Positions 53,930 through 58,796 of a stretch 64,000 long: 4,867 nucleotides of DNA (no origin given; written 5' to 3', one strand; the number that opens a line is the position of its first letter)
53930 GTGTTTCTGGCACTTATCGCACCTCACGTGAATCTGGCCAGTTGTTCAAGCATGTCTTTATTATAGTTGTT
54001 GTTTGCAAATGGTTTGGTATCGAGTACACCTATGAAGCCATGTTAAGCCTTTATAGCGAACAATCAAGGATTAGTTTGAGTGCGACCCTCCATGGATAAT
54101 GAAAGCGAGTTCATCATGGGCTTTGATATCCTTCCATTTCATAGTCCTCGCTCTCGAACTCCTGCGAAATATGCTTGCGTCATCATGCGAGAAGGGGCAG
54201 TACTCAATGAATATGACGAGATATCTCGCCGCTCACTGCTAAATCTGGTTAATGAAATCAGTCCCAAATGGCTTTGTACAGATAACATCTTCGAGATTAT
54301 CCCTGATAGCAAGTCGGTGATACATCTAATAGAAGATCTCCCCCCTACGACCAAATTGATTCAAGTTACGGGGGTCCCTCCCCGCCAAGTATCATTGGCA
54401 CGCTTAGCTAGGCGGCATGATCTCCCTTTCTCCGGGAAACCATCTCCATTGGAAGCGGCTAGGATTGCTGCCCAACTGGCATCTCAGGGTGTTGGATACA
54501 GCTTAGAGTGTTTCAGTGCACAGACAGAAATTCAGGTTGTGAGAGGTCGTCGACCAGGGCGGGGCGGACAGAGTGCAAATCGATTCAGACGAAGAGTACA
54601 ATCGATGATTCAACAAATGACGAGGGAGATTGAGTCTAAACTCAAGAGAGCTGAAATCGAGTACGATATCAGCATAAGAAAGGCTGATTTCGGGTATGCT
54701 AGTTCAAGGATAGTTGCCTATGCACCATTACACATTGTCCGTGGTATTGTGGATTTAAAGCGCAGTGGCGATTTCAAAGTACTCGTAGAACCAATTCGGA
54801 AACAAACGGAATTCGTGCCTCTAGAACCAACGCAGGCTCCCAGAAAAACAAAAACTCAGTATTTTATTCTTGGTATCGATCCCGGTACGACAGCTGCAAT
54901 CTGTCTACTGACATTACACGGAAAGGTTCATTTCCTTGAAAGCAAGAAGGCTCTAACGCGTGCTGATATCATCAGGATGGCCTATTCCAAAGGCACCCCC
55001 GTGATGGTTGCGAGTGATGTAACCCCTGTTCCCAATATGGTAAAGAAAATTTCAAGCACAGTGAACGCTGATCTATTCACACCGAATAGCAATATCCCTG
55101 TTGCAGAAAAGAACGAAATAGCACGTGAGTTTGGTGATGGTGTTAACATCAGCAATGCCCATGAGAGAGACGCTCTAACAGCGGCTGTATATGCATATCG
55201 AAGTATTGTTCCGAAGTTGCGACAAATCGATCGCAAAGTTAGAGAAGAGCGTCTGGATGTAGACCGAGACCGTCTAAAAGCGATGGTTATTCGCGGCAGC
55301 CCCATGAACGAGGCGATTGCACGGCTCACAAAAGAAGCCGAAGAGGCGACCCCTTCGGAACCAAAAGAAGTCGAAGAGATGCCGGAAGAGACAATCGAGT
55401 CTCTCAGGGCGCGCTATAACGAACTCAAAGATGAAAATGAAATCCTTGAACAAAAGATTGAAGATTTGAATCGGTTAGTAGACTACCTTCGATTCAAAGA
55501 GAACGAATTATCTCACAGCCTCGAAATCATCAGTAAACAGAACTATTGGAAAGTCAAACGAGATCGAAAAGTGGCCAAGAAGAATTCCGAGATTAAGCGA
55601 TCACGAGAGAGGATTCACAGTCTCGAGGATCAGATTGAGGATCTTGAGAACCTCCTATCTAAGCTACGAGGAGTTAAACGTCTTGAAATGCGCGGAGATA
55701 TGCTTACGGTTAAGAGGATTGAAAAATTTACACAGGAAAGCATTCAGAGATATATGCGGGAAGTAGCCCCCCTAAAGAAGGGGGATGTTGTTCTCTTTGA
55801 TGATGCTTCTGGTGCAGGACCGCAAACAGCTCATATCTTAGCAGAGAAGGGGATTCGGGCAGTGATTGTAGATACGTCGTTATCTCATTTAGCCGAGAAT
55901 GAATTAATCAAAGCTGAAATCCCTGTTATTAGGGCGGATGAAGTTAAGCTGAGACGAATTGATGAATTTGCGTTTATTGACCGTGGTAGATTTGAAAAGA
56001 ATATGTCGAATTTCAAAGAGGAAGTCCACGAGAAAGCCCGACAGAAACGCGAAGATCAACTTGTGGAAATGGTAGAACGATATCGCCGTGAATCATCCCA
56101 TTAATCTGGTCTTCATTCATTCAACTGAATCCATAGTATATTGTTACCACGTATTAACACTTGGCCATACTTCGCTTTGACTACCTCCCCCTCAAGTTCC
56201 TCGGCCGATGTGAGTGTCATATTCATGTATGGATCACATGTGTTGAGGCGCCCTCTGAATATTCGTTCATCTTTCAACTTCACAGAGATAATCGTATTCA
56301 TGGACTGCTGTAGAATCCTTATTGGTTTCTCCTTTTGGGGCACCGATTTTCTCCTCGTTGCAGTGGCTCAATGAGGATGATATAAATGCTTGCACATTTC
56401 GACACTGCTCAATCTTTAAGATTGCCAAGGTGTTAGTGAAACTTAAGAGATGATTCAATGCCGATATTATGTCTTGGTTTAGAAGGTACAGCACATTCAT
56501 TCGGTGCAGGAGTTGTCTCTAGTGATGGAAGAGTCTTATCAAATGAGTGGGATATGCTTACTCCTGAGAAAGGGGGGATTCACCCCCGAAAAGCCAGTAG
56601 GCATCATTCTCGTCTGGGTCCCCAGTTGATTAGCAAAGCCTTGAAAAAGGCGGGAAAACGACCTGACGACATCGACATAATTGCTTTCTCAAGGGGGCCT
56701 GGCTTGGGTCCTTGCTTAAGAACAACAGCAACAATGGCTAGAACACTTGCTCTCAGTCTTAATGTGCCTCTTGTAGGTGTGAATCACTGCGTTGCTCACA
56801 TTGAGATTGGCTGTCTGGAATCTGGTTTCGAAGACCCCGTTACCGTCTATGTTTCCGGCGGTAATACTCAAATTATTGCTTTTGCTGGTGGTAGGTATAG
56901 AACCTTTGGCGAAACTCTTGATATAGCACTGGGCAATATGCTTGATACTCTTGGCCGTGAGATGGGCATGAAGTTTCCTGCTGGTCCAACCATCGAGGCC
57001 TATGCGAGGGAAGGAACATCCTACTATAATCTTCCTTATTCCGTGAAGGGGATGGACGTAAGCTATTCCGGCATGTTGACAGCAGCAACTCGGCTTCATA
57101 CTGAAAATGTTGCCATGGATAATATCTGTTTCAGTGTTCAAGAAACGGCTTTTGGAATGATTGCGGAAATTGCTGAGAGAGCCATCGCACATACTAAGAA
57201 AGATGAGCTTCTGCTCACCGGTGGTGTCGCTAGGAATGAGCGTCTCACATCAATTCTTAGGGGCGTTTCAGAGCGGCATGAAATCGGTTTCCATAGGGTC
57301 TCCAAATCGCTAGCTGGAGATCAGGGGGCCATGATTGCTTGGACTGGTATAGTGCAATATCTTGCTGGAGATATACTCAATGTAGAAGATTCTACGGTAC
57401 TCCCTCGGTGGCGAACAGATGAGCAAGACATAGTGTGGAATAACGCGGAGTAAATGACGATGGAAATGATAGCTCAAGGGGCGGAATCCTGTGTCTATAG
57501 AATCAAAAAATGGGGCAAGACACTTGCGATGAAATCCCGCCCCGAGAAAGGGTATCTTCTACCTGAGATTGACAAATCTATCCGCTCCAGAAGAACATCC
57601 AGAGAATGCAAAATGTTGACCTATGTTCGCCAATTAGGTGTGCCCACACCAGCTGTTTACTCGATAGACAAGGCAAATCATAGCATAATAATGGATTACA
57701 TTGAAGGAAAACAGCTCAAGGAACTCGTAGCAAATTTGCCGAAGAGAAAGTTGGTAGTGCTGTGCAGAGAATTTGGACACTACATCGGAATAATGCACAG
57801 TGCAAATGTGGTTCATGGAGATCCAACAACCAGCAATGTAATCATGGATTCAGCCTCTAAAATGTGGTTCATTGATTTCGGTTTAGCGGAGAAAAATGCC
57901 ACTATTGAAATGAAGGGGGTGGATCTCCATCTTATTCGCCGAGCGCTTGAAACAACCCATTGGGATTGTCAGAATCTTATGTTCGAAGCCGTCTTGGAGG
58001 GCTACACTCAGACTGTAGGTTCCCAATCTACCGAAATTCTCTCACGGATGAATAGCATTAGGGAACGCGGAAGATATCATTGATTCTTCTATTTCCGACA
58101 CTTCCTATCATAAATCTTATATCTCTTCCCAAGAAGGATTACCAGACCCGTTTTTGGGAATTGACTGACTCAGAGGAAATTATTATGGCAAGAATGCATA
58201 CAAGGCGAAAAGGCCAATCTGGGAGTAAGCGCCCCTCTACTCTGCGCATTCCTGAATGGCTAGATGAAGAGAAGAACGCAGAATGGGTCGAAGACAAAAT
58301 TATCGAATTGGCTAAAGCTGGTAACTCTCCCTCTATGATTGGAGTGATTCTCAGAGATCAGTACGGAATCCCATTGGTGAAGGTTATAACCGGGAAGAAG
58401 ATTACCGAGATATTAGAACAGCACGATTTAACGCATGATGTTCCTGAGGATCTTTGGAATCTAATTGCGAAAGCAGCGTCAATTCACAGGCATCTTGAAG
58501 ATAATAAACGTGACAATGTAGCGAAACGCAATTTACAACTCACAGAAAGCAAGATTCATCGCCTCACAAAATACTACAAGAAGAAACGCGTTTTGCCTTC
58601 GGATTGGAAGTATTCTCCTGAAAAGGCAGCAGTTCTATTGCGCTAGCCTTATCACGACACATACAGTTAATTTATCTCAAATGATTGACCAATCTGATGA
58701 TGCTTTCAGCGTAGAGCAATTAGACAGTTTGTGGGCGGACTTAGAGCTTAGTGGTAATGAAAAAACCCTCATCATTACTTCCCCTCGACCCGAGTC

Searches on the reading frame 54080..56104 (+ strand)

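Call 18: search_protein_families(library=pfam, proteins=[window:54080-56104:+], max_evalue=0.00001)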
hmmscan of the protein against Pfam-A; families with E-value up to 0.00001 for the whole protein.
window:54080-56104:+ (674 aa): 1 family
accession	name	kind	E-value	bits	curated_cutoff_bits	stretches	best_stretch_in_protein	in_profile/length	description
PF04312.18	DUF460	-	7.8e-37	126.4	28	1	228-369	3-135/135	Protein of unknown function (DUF460)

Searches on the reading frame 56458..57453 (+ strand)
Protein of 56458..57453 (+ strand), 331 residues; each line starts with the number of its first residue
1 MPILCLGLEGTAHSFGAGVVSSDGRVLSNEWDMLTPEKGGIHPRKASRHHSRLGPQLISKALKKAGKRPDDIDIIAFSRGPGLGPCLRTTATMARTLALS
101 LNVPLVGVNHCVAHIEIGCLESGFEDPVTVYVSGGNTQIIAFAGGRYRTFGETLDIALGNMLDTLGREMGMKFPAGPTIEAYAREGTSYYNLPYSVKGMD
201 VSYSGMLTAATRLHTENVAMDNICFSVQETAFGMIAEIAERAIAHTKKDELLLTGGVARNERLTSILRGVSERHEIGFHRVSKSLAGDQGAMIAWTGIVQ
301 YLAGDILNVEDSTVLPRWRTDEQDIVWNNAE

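Call 18: search_protein_families(library=pfam, proteins=[window:56458-57453:+], max_evalue=0.00001)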
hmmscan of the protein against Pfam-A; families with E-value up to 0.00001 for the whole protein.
window:56458-57453:+ (331 aa): 2 families
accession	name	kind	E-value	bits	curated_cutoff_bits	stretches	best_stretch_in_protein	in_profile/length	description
PF00814.31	TsaD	-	7.1e-78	262.4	24.8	1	34-295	13-264/264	tRNA N6-adenosine threonylcarbamoyltransferase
PF22521.2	HypF_C_2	-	3.1e-08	34.1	27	1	177-290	121-236/241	Carbamoyltransferase, Kae1-like Domain, second subdomain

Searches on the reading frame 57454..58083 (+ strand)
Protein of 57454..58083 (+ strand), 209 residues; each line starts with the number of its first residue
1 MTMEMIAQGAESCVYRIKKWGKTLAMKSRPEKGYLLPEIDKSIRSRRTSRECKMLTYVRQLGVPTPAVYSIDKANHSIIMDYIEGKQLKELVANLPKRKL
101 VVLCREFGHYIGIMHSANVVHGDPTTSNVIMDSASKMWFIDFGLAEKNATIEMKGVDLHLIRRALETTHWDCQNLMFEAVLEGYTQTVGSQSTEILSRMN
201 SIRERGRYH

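Call 18: search_protein_families(library=pfam, proteins=[window:57454-58083:+], max_evalue=0.00001)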
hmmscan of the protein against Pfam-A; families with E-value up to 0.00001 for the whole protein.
window:57454-58083:+ (209 aa): 6 families
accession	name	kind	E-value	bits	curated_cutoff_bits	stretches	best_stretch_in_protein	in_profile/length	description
PF00069.31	Pkinase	-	7.5e-12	45.6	31.7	1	3-147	4-147/263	Protein kinase domain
PF01163.29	RIO1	-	1.1e-10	41.9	22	1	44-143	51-149/187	RIO domain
PF01636.29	APH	-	1.4e-08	35.2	23.2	0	6-117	5-110/239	Phosphotransferase enzyme family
PF03109.22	ABC1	-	8.9e-08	32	22.9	1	36-148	105-217/244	ABC1 atypical kinase-like domain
PF06293.20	Kdo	-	2e-06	27.8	21.3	1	46-174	56-199/207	Lipopolysaccharide kinase (Kdo/WaaP) family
PF07714.23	PK_Tyr_Ser-Thr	-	5.3e-06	26.4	23.1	1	45-148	45-152/258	Protein tyrosine and serine/threonine kinase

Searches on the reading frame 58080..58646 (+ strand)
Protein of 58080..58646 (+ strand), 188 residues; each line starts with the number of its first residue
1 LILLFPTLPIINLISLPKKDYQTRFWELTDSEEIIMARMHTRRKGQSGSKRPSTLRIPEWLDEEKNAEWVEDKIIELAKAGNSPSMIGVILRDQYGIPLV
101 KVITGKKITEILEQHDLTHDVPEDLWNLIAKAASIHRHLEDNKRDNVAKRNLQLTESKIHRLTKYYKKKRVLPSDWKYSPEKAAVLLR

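Call 20: search_protein_families(library=pfam, proteins=[window:58080-58646:+], max_evalue=0.001)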
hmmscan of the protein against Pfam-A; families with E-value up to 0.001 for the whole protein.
window:58080-58646:+ (188 aa): 2 families
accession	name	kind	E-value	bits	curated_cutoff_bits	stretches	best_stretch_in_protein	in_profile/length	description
PF08069.17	Ribosomal_S13_N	-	4.2e-24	84.8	25.4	1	36-97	1-60/60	Ribosomal S13/S15 N-terminal domain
PF00312.27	Ribosomal_S15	-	4.4e-14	52.8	31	1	114-184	7-79/81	Ribosomal protein S15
